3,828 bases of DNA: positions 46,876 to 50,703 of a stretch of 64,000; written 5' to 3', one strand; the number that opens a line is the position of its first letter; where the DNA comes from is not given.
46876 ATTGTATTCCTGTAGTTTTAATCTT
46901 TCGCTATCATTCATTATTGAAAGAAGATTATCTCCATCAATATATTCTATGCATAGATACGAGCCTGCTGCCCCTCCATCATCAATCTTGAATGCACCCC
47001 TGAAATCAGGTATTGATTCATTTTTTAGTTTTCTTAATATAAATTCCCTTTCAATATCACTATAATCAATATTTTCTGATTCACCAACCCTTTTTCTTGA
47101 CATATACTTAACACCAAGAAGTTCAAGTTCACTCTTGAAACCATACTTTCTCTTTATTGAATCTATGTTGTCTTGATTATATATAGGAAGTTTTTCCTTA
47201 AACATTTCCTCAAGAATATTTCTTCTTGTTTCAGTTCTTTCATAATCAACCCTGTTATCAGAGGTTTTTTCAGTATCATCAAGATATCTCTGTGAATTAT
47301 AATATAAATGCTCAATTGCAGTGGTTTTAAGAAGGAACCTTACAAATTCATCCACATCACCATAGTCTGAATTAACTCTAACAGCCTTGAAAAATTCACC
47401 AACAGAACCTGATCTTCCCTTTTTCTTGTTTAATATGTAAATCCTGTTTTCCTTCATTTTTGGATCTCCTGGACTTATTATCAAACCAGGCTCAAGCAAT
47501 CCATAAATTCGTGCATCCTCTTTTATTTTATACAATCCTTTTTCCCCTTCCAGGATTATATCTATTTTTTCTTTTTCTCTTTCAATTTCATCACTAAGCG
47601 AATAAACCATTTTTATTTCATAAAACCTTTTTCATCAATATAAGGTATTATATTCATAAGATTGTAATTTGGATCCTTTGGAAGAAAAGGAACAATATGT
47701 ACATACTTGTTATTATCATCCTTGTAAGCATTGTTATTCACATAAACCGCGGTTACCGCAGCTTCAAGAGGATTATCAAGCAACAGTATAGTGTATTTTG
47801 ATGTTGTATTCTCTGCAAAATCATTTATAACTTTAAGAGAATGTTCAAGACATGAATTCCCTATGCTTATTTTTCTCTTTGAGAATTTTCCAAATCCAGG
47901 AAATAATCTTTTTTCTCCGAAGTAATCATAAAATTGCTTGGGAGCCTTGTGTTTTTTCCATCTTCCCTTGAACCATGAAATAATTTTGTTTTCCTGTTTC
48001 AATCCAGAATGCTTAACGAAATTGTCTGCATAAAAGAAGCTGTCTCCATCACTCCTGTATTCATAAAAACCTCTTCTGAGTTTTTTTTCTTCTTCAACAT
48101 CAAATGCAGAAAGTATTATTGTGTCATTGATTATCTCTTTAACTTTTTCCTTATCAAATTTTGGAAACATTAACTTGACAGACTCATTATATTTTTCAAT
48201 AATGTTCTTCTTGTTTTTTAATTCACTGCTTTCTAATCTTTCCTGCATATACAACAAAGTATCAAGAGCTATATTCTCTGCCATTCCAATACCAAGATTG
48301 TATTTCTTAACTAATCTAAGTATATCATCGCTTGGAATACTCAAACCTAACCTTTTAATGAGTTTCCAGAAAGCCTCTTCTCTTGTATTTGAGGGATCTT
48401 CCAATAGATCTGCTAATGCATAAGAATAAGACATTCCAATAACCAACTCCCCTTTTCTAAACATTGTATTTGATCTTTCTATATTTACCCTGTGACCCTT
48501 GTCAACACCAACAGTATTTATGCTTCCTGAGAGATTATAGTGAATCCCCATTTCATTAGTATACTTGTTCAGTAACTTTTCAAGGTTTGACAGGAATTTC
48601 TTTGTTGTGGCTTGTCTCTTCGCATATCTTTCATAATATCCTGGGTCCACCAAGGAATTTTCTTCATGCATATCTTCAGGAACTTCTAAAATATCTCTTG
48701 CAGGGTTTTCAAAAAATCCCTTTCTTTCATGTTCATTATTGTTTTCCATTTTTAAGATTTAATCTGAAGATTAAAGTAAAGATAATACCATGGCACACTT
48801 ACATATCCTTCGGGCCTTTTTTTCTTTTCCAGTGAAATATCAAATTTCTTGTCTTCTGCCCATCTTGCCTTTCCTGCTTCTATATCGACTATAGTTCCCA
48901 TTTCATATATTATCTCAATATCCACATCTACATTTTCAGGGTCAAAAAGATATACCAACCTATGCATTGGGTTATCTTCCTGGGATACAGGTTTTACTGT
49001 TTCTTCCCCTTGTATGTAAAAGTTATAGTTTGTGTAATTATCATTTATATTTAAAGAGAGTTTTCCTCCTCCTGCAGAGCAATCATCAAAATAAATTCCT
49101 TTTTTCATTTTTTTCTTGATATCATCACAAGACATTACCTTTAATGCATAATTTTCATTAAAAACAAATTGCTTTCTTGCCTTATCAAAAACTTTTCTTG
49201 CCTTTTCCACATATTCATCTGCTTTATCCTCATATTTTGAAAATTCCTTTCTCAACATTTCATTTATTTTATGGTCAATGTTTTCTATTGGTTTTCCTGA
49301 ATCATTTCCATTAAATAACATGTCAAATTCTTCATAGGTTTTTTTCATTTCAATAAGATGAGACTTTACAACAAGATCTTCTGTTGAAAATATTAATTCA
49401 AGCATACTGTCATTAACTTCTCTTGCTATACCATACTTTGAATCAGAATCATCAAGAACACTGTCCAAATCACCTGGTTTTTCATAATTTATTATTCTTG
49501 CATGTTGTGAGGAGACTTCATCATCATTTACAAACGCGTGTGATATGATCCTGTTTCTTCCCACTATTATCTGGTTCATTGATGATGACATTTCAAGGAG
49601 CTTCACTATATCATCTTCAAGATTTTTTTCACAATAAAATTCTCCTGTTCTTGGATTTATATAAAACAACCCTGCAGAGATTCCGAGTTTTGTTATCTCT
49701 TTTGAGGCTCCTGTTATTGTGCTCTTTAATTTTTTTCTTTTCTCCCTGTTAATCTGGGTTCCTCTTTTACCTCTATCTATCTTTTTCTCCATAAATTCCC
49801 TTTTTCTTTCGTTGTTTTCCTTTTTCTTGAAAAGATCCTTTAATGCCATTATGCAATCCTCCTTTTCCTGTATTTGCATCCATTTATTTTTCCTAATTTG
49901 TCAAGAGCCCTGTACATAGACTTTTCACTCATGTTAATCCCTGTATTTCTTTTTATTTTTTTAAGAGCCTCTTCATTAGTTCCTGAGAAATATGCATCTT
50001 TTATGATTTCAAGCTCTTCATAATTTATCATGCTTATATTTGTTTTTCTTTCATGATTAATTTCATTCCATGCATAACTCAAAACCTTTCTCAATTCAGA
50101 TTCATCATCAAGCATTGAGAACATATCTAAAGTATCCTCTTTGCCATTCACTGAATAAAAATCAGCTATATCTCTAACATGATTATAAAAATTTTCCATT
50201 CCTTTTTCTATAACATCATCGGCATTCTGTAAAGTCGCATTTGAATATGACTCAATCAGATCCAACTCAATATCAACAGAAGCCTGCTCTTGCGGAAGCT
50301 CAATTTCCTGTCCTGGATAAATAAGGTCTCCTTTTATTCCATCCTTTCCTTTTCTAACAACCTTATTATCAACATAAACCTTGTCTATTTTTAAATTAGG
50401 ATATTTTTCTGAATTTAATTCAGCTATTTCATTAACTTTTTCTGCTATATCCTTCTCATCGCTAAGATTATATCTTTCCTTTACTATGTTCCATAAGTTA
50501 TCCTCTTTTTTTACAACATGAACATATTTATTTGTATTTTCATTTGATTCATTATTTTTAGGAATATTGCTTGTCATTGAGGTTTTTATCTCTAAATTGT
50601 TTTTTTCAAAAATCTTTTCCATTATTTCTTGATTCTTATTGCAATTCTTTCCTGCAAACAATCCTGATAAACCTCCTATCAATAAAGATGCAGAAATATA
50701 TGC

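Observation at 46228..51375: Four-gene Ser/Thr phosphosignalling operon (PP2C-TM-LysM, FHA, 378-aa unknown, Hanks kinase)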

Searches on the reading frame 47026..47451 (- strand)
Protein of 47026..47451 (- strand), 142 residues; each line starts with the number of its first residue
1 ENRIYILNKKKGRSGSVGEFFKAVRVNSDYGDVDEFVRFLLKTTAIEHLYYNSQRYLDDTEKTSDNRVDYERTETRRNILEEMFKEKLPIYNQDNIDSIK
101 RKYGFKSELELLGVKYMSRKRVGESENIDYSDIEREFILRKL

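Call 40: find_related_loci(query=A7, collection=metagenome_contigs, flank=6000)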
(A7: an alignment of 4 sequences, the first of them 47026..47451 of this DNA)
Query A7 (142 aa) in metagenome_contigs; peptide patterns used: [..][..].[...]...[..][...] (x = any residue, [..] = any of these).
213 stretches matched a pattern; 1 encode a relative of the query (tblastn E <= 1e-3); 1 distinct loci.
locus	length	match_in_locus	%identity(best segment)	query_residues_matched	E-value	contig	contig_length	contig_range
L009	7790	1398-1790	31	15-142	6e-13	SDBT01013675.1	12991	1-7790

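Call 41: find_related_loci(query=A7, collection=viral_contigs, flank=6000)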
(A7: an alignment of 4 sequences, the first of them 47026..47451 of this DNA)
Query A7 (142 aa) in viral_contigs; peptide patterns used: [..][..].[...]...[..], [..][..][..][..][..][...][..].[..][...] (x = any residue, [..] = any of these).
118 stretches matched a pattern, but none encodes a relative of the query by tblastn (E <= 1e-3).

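Call 43: search_protein_families(library=pfam, proteins=[L009:2664-3503:+, L009:191-1318:+], max_evalue=0.1)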
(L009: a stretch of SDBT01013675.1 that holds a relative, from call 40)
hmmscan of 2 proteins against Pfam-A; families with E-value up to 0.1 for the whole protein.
L009:2664-3503:+ (280 aa): 0 families

L009:191-1318:+ (376 aa): 2 families
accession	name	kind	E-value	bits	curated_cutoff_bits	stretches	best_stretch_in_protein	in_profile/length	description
PF14213.11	DUF4325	-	0.0083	16.3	23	0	163-195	17-49/64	STAS-like domain of unknown function (DUF4325)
PF06461.17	CHDII_SANT-like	-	0.095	13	28.8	0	181-224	19-60/138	CHD subfamily II, SANT-like domain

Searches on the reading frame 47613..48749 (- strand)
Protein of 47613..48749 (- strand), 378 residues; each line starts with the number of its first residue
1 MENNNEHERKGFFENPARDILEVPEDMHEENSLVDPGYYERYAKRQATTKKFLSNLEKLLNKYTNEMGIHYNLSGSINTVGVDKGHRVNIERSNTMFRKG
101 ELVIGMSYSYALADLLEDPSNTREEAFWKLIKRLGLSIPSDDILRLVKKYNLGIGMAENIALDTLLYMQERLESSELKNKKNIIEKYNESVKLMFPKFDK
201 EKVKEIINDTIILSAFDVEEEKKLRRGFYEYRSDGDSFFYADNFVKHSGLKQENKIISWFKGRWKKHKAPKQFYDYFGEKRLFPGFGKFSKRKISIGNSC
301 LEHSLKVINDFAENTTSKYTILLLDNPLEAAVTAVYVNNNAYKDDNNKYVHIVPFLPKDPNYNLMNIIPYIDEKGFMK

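Call 3: search_protein_families(library=pfam, proteins=[window:47613-48749:-], max_evalue=0.1)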
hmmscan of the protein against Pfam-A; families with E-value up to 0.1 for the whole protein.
window:47613-48749:- (378 aa): 2 families
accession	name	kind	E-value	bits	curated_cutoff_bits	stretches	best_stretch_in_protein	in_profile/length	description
PF24850.1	CC_BshC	-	0.037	14.3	27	0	158-197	79-118/159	Bacillithiol biosynthesis BshC, C-terminal coiled-coil domain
PF10384.14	Scm3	-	0.095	12.9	24.3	0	43-66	3-26/53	Centromere protein Scm3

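Call 4: search_protein_families(library=ncbifam, proteins=[window:47613-48749:-], max_evalue=0.1)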
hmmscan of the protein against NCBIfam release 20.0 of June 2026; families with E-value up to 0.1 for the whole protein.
window:47613-48749:- (378 aa): 1 family
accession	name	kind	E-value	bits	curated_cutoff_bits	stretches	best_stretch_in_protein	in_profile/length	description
NF058655.1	CrtID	equivalog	0.012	14.5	640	1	60-129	226-295/478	bifunctional phytoene desaturase/3,4-desaturase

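Call 5: search_protein_families(library=padloc, proteins=[window:47613-48749:-], max_evalue=0.1)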
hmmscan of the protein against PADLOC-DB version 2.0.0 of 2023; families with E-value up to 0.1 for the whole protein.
window:47613-48749:- (378 aa): 0 families

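Call 9: find_homologous_proteins(query=window:47613-48749:-)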
Query window:47613-48749:- (378 aa): 2 proteins with E <= 0.001 among 6526 candidates.
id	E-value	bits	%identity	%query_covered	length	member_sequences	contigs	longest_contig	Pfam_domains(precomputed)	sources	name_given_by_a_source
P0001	1.3e-250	849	100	100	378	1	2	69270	-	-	-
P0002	1.4e-101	358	48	97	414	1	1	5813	-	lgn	-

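Call 10: find_encoding_contigs(protein=P0002, flank=10000)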
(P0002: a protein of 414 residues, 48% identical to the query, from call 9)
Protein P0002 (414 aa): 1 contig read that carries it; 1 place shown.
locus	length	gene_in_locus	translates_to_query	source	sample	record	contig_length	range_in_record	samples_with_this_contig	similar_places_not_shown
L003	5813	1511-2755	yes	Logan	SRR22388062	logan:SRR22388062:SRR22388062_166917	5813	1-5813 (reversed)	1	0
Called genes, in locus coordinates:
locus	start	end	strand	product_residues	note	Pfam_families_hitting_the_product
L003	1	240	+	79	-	?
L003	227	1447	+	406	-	-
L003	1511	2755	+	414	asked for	-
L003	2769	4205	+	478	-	PF00069:Pkinase, PF07714:PK_Tyr_Ser-Thr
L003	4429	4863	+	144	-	PF00583:Acetyltransf_1, PF13508:Acetyltransf_7, PF13673:Acetyltransf_10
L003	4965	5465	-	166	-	PF01198:Ribosomal_L31e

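Call 26: search_solved_structures(query=A1, max_evalue=10, show_alignments=2)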
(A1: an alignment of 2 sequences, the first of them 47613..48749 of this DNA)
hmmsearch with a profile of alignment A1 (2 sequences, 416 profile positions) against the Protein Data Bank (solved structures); distinct sequences matched with E-value up to 10: 6.
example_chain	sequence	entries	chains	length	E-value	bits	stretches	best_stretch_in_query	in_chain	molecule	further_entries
6f4u_A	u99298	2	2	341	0.099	14.6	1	338-406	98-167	Kallistatin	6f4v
6f02_A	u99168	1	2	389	0.12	14.3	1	338-406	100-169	Kallistatin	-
6nur_B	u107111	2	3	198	0.27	13.1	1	183-269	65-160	NSP8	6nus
2ahm_E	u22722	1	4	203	0.29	13.1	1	183-269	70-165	Replicase polyprotein 1ab, heavy chain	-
1vh3_A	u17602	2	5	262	0.83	11.5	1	53-106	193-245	3-deoxy-manno-octulosonate cytidylyltransferase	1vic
6wl2_A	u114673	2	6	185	1.4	10.8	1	196-276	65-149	H-2 class I histocompatibility antigen, K-B alpha chain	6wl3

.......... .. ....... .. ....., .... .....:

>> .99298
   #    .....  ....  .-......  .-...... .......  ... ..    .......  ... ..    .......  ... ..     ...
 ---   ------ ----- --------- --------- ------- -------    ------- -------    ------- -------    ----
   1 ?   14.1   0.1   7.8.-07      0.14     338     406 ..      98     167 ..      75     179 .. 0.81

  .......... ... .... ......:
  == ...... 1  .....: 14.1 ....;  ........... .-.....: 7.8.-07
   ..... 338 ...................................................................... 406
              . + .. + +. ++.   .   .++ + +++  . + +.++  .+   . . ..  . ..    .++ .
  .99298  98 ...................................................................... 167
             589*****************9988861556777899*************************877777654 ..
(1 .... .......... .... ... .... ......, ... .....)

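Call 27: predict_structure(alignment_id=A1)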
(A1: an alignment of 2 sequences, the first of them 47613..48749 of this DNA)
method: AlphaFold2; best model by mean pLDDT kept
length: 378 residues; sequences in the alignment: 2
mean_pLDDT: 33.8   pTM: 0.26
mean pLDDT of the five models: 33.8, 32.9, 32.4, 31.2, 29.4
residues with pLDDT >= 90: 0; 70-90: 0; 50-70: 11; < 50: 367
segments of 3 or more residues with pLDDT < 50: 1-49, 66-119, 121-177, 179-378
pLDDT, mean of each block of 10 residues (from residue 1): 26 23 26 29 42 51 48 38 33 28 29 42 43 38 43 31 33 40 44 33 29 35 39 36 29 25 29 35 28 29 39 32 32 34 31 29 27 24
secondary structure, 60 per line:
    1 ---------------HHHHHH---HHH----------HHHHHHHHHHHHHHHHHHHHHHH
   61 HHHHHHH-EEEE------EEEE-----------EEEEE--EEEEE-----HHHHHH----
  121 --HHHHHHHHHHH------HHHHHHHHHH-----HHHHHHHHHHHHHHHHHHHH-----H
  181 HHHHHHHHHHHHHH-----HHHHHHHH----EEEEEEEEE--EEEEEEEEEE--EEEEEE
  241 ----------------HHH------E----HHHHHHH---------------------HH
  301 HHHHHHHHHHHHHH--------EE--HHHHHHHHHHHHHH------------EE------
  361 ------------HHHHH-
elements in order: H16-21 H38-67 E69-72 E79-82 E94-98 E101-105 H111-116 H123-133 H140-149 H155-174 H180-194 H200-207 E212-220 E223-232 E235-240 H271-277 H299-314 H327-340 H373-377

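Call 28: search_protein_representatives(alignment_id=A1)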
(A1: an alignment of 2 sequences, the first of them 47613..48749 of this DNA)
Query: 2 sequences, 416 profile positions. Proteins with E-value up to 0.001 (for the whole library): 4; up to 1e-10: 2; up to 1e-30: 2. The best 4 are listed.
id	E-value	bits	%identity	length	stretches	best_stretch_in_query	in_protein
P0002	8.5e-255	861.5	-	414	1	1-416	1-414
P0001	2.3e-217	738.2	-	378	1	1-416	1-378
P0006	5.7e-09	51.7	-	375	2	60-241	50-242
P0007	4.1e-05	38.9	-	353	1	86-201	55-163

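Call 30: find_encoding_contigs(protein=P0006, flank=10000)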
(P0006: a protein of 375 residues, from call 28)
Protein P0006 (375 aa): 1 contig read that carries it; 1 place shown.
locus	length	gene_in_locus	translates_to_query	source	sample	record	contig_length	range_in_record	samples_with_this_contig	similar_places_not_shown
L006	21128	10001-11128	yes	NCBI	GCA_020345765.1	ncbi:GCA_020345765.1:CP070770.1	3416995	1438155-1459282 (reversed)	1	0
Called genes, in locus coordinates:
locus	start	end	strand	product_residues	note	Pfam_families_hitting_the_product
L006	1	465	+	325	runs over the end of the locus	PF00890:FAD_binding_2 (weak), PF01266:DAO (faint), PF01494:FAD_binding_3 (weak), PF03486:HI0933_like (faint), PF07992:Pyr_redox_2 (weak), PF12831:FAD_oxidored (weak), PF13450:NAD_binding_8 (weak)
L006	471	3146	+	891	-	PF01326:PPDK_N, PF27448:Rph_4th, PF00391:PEP-utilizers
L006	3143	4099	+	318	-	PF23213:, PF23212:DUF7064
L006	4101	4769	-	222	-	PF10604:Polyketide_cyc2 (weak), PF03364:Polyketide_cyc (weak)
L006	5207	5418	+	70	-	-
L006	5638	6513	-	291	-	PF07044:DUF1329, PF17131:TP_0789-like, PF07044:DUF1329 (weak)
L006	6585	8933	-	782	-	PF03176:MMPL, PF02460:Patched (weak), PF12349:Sterol-sensing, PF03176:MMPL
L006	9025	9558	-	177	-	PF03551:PadR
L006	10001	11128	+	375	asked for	-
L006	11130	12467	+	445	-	PF07714:PK_Tyr_Ser-Thr, PF00069:Pkinase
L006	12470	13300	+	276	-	-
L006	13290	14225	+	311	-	PF00149:Metallophos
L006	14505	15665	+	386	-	PF04205:FMN_bind, PF12801:Fer4_5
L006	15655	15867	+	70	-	-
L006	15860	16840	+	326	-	PF13353:Fer4_12 (faint), PF04055:Radical_SAM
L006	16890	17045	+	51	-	-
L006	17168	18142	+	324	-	PF01875:Memo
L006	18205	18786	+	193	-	PF01871:AMMECR1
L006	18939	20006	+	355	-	PF04015:DUF362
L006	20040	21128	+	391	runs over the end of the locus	PF04389:Peptidase_M28, PF05343:Peptidase_M42 (weak)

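Call 31: find_encoding_contigs(protein=P0007, flank=10000)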
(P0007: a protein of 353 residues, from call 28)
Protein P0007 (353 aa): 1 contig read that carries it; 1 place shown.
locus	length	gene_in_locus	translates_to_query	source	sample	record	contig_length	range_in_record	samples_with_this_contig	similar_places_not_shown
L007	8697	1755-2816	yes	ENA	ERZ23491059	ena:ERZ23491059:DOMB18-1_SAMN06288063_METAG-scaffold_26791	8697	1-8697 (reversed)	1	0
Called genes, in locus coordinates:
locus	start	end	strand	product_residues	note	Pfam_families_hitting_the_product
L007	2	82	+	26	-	?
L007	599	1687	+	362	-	-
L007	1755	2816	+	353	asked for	-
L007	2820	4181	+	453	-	PF07714:PK_Tyr_Ser-Thr, PF00069:Pkinase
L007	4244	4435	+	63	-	-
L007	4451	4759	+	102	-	-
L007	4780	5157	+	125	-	-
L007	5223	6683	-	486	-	PF00209:SNF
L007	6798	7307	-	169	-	-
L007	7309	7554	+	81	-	PF14369:Zn_ribbon_19 (weak)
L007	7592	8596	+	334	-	PF02547:Queuosine_synth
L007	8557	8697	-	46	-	?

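Call 37: find_related_loci(query=A4, collection=genome_contigs, flank=6000)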
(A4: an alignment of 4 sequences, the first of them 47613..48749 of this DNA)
Query A4 (378 aa) in genome_contigs; peptide patterns used: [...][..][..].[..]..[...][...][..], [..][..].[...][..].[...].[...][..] (x = any residue, [..] = any of these).
90 stretches matched a pattern; 1 encode a relative of the query (tblastn E <= 1e-3); 1 distinct loci.
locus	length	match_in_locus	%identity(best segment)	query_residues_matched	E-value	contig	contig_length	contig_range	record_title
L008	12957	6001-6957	23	50-372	3e-12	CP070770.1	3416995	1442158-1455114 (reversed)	MAG: Deltaproteobacteria bacterium isolate bin23 chromosome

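Call 38: find_related_loci(query=A4, collection=metagenome_contigs, flank=6000)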
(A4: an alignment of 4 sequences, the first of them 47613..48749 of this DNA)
Query A4 (378 aa) in metagenome_contigs; peptide patterns used: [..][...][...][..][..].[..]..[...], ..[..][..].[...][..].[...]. (x = any residue, [..] = any of these).
218 stretches matched a pattern, but none encodes a relative of the query by tblastn (E <= 1e-3).

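Call 43: search_protein_families(library=pfam, proteins=[L003:227-1444:+, L006:12470-13297:+, L007:599-1684:+, L006:13290-14222:+, L007:4451-4756:+, L007:4780-5154:+, P0006, P0007], max_evalue=0.1)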
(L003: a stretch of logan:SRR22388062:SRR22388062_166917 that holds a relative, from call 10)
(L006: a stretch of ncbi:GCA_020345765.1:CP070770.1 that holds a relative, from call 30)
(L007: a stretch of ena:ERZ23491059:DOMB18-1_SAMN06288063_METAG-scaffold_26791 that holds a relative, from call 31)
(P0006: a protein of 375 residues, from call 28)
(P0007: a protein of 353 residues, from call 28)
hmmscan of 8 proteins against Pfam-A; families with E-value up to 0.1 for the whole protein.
L003:227-1444:+ (406 aa): 0 families

L006:12470-13297:+ (276 aa): 0 families

L007:599-1684:+ (362 aa): 0 families

L006:13290-14222:+ (311 aa): 1 family
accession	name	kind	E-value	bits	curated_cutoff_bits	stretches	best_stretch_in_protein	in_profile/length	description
PF00149.33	Metallophos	-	6.4e-13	50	21.5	1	67-269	4-190/191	Calcineurin-like phosphoesterase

L007:4451-4756:+ (102 aa): 0 families

L007:4780-5154:+ (125 aa): 0 families

P0006 (375 aa): 0 families

P0007 (353 aa): 1 family
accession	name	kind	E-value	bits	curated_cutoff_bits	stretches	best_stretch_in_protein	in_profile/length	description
PF06720.17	Phi-29_GP16_7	-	0.097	13.5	27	0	116-158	45-87/94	Bacteriophage phi-29 early protein GP16.7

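Call 46: search_solved_structures(query=A8, max_evalue=10, show_alignments=2)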
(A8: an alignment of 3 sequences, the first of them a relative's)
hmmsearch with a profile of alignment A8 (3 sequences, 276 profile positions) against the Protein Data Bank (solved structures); distinct sequences matched with E-value up to 10: 9.
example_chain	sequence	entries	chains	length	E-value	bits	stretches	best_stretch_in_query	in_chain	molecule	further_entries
6uz7_AU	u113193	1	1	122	0.053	15.8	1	175-228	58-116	KLLA0D05181p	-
4u3m_N2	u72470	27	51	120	0.08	15.2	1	175-214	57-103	60S ribosomal protein L22-A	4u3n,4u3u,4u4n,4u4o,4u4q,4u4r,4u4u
3j6x_62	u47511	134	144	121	0.081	15.2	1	175-214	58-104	60S ribosomal protein L22 | 60S ribosomal protein L22-A | 60S ribosomal protein rpL22 (L22e)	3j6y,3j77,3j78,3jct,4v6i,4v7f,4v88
5ndg_N2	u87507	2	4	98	0.12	14.6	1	175-209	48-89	60S ribosomal protein L22-A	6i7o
5ndv_N2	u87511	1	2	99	0.12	14.6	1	175-209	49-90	60S ribosomal protein L22-A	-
5i4l_N2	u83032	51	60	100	0.13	14.6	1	175-209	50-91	60S ribosomal protein L22-A | eL22 | Large ribosomal subunit protein eL22A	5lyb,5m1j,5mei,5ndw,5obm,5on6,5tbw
5it7_UU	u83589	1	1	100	0.16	14.2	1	175-209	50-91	KLLA0D05181p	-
9n9p_E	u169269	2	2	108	0.35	13.1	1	173-207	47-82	RNA polymerase Rpb6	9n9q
3ouq_A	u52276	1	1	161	1.4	11.2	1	228-251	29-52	Cytochrome c family protein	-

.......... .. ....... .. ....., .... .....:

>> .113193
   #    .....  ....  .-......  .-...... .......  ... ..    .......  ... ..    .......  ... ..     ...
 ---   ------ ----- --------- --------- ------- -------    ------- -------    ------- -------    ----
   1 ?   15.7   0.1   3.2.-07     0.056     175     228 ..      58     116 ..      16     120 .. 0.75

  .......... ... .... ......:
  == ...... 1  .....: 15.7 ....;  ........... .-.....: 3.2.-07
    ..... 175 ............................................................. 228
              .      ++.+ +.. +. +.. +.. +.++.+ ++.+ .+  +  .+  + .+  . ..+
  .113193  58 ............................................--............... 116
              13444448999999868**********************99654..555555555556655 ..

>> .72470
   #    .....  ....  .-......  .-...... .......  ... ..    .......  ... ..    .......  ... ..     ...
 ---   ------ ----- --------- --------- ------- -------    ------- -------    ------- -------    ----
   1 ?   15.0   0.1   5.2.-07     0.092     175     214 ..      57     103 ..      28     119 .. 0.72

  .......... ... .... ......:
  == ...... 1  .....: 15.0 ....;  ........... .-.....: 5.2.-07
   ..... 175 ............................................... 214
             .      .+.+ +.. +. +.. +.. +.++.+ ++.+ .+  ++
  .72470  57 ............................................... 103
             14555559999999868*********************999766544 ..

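Call 48: search_protein_families(library=pfam, proteins=[L006:11130-12464:+, L007:2820-4178:+], max_evalue=0.1)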
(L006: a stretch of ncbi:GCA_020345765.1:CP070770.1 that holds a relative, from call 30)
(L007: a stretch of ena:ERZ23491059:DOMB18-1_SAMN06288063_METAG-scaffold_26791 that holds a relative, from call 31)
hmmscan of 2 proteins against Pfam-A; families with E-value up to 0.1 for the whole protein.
L006:11130-12464:+ (445 aa): 3 families
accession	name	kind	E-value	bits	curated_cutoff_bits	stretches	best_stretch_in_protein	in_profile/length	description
PF00069.31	Pkinase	-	1.1e-36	127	31.7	1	123-380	25-255/263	Protein kinase domain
PF07714.23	PK_Tyr_Ser-Thr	-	1.5e-20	74.1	23.1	1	125-378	31-250/258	Protein tyrosine and serine/threonine kinase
PF03433.18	EspA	-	0.00024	21.5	23.4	1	358-416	69-121/180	EspA-like secreted protein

L007:2820-4178:+ (453 aa): 4 families
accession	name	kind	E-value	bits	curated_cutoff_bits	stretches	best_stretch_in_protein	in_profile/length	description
PF00069.31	Pkinase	-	1.6e-33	116.7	31.7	1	138-402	22-253/263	Protein kinase domain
PF07714.23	PK_Tyr_Ser-Thr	-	3.9e-16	59.6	23.1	1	143-400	31-248/258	Protein tyrosine and serine/threonine kinase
PF03109.22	ABC1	-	0.00022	20.9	22.9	1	182-272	135-214/244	ABC1 atypical kinase-like domain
PF01636.29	APH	-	0.0095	16.1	23.2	1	229-272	154-197/239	Phosphotransferase enzyme family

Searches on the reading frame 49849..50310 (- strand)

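Call 48: search_protein_families(library=pfam, proteins=[window:49849-50310:-], max_evalue=0.1)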
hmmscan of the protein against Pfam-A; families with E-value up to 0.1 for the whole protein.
window:49849-50310:- (153 aa): 3 families
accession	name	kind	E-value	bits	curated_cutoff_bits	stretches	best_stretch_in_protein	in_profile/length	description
PF07996.16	T4SS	-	0.0073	17.1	24.7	1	47-120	33-92/197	Type IV secretion system proteins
PF09123.17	DUF1931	-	0.042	14.5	21.8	1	7-85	6-87/138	Domain of unknown function (DUF1931)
PF12631.12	MnmE_helical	-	0.051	14.1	40.1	1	25-145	80-196/211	MnmE helical domain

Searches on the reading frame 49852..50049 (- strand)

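Call 86: search_protein_families(library=pfam, proteins=[window:49852-50049:-], max_evalue=10)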
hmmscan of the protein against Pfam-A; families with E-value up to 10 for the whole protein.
seq(66 aa): 2 families
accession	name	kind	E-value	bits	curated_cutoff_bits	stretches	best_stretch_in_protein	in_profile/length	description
PF13592.12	HTH_33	-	0.13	12.3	25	1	32-53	14-35/60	Winged helix-turn helix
PF13884.11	Peptidase_S74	-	0.14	12.9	22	1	46-62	14-30/58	Chaperone of endosialidase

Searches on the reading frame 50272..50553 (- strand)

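Call 80: search_protein_families(library=pfam, proteins=[window:50272-50553:-], max_evalue=1)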
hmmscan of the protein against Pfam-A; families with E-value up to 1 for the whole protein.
seq(94 aa): 3 families
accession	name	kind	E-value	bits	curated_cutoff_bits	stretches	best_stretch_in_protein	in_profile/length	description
PF01476.26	LysM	-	9e-05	22.8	20.9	1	12-61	1-36/43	LysM domain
PF25716.1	BPP1_LPA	-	0.044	14.5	35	1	40-64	22-46/131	Late promoter-activating protein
PF12905.13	Glyco_hydro_101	-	0.075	12.8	25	1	12-63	125-175/272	Endo-alpha-N-acetylgalactosaminidase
